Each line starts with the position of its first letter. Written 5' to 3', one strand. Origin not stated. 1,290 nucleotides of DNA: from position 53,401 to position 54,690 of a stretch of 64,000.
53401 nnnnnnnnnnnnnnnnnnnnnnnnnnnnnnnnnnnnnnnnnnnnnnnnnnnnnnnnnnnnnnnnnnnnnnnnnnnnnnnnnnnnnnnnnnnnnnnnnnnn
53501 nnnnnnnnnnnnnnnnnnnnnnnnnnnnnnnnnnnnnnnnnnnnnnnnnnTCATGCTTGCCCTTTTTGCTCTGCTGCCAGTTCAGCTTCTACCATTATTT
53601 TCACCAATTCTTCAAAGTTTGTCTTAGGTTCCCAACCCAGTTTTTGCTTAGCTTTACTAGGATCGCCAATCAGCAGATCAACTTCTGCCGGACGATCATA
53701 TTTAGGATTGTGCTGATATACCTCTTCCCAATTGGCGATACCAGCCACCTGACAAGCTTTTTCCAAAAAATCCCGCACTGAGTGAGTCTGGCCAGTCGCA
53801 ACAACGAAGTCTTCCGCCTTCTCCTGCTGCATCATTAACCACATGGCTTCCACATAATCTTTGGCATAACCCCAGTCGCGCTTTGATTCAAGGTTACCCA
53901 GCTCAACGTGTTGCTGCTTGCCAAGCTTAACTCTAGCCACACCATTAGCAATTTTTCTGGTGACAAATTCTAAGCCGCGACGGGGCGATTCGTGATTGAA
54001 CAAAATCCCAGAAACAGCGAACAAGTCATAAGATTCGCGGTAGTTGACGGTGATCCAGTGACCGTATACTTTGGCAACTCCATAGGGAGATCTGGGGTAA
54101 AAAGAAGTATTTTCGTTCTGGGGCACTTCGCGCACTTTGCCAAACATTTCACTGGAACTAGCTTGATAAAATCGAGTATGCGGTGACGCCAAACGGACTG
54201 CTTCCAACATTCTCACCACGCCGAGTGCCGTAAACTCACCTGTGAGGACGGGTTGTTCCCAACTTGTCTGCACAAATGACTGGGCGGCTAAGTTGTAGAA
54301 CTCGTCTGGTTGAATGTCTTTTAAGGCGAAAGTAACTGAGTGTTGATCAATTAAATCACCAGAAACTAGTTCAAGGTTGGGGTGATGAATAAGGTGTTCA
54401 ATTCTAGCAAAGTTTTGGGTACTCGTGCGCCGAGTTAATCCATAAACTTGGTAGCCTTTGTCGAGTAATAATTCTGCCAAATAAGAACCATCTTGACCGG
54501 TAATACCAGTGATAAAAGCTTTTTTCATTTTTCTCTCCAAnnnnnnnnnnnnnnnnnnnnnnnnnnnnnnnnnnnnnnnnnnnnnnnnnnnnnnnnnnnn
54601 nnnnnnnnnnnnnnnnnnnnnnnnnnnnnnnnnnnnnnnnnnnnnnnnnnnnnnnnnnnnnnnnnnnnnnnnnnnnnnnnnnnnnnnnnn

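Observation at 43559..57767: Second glycan island with GT-C paralogs and the D-rhamnose pathway (gmd-rmd), ugd and a DD-carboxypeptidase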

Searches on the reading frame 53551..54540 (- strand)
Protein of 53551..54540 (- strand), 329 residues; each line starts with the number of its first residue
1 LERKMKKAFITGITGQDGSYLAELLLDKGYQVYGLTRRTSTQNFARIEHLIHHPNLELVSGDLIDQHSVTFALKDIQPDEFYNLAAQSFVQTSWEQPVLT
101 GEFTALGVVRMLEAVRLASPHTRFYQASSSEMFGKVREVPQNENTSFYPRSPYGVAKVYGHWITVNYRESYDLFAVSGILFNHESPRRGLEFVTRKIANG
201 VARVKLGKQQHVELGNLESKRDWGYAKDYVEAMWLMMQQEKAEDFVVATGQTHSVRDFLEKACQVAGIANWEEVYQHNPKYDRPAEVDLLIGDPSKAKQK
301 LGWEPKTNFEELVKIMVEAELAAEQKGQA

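Call 3: search_protein_families(library=pfam, proteins=[window:53551-54540:-])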
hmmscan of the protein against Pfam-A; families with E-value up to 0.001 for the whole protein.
window:53551-54540:- (329 aa): 5 families
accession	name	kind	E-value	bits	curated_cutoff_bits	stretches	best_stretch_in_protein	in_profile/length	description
PF16363.11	GDP_Man_Dehyd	-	6.1e-136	453.7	27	1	9-316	1-332/332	GDP-mannose 4,6 dehydratase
PF01370.27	Epimerase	-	3.1e-70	236.7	20.9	1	9-248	2-240/240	NAD dependent epimerase/dehydratase family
PF04321.23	RmlD_sub_bind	-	5.1e-07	29.5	27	1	8-180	3-152/287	RmlD substrate binding domain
PF05368.20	NmrA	-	1.1e-05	25.6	27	1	6-75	3-69/298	NmrA-like family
PF13460.12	NAD_binding_10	-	0.0002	21.7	27.2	1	12-76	1-61/184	NAD(P)H-binding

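Call 5: search_protein_families(library=ncbifam, proteins=[window:53551-54540:-], max_evalue=0.01)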
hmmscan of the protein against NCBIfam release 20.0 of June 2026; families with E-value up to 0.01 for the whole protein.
window:53551-54540:- (329 aa): 23 families
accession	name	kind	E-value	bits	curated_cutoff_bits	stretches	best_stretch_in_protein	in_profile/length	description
TIGR01472.1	gmd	equivalog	1.4e-131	438.7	415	1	6-322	1-340/342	GDP-mannose 4,6-dehydratase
TIGR04180.1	EDH_00030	hypoth_equivalog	6.3e-32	110.8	475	1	9-307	2-296/297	NAD-dependent 4,6-dehydratase LegB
TIGR01181.1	dTDP_gluc_dehyt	equivalog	1.7e-31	109.5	365.1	1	9-318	3-309/321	dTDP-glucose 4,6-dehydratase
TIGR02622.1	CDP_4_6_dhtase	equivalog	7.2e-25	87.9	278.45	2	5-170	4-171/352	CDP-glucose 4,6-dehydratase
TIGR01179.1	galE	equivalog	5.1e-23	81.4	262.3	2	9-181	3-174/332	UDP-glucose 4-epimerase GalE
NF007582.0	PRK10217.1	equivalog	1.9e-14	53.6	698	1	5-324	1-335/355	dTDP-glucose 4,6-dehydratase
NF007490.0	PRK10084.1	subfamily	1.3e-12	47.4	649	1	7-325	2-339/361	dTDP-glucose 4,6-dehydratase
NF043036.1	ErythonDh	equivalog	3.9e-10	39.4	325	1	8-167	3-163/321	D-erythronate dehydrogenase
NF007956.0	PRK10675.1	subfamily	1.1e-09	37.9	394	1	8-162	3-158/338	UDP-glucose 4-epimerase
NF052578.1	StrlDmthSdmBMthl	equivalog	6.5e-09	36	600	1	9-268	4-247/328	sterol demethylase protein SdmB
NF011728.1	PRK15181.1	equivalog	3.5e-08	32.8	760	1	6-312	16-329/348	Vi polysaccharide biosynthesis UDP-N-acetylglucosaminuronic acid C-4 epimerase TviC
TIGR03466.1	HpnA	hypoth_equivalog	3.9e-07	29.3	367.65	1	7-94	2-81/327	hopanoid-associated sugar epimerase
NF008872.0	PRK11908.1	equivalog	2.5e-05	23.5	294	0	5-146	1-135/349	bifunctional UDP-4-keto-pentose/UDP-xylose synthase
TIGR02197.1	heptose_epim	equivalog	5e-05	22.6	274.6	1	120-279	105-272/316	ADP-glyceromanno-heptose 6-epimerase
NF047922.1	GDPFucSynFcl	equivalog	0.00029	20.4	500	1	151-318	132-299/308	GDP-L-fucose synthase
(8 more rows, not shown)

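Call 11: list_cluster_members(proteins=[P0001, window:53551-54540:-, window:57817-59247:-, window:52355-53554:-, window:48694-50025:-])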
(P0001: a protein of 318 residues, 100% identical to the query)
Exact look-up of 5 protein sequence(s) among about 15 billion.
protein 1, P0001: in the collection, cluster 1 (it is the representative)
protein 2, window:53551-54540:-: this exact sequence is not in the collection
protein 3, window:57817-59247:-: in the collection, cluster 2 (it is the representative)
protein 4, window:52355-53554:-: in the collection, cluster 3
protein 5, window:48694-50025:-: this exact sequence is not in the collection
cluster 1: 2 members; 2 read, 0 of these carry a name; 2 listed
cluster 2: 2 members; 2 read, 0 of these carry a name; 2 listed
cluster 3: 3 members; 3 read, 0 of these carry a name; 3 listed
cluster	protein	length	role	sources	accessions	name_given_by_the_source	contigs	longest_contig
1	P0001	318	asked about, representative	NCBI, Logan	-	-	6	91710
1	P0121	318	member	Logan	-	-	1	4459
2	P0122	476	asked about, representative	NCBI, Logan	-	-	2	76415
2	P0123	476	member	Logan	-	-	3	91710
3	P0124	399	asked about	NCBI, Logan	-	-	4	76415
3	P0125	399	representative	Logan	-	-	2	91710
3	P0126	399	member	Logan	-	-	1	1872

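Call 55: search_solved_structures(query=window:53551-54528:-, max_evalue=1e-30)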
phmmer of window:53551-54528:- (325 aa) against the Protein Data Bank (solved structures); distinct sequences matched with E-value up to 1e-30: 13.
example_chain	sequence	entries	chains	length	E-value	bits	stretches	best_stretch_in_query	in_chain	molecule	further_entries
2z1m_A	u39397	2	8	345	1.1e-123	415.6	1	2-318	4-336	GDP-D-mannose dehydratase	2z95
1rpn_A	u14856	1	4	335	5e-123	413.4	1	2-318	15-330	GDP-mannose 4,6-dehydratase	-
7kf3_A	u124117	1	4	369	1.5e-112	379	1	2-320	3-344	GDP-mannose 4,6-dehydratase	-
5uzh_A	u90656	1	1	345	6.6e-111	373.6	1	2-318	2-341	NafoA.00085.b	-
6gpj_A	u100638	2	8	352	1.2e-108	366.2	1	4-317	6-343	GDP-mannose 4,6 dehydratase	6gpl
5in4_A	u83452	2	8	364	1.5e-108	365.9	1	4-317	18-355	GDP-mannose 4,6 dehydratase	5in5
1t2a_A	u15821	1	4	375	1.6e-108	365.8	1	4-317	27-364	GDP-mannose 4,6 dehydratase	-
6gpk_A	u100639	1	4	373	4.1e-108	364.4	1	4-317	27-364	GDP-mannose 4,6 dehydratase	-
6q94_B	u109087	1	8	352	4.3e-108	364.4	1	4-317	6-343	GDP-mannose 4,6 dehydratase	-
1db3_A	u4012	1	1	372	4.6e-108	364.3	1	2-264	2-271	GDP-MANNOSE 4,6-DEHYDRATASE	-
1n7g_A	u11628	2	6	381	2.8e-104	351.8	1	2-319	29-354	GDP-D-mannose-4,6-dehydratase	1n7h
2pk3_A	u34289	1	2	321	1.9e-42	148.7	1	3-307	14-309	GDP-6-deoxy-D-lyxo-4-hexulose reductase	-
7us5_A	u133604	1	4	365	8.1e-31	110.5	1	2-312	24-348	GDP-D-GLYCERO-D-MANNO-HEPTOSE 4,6-DEHYDRATASE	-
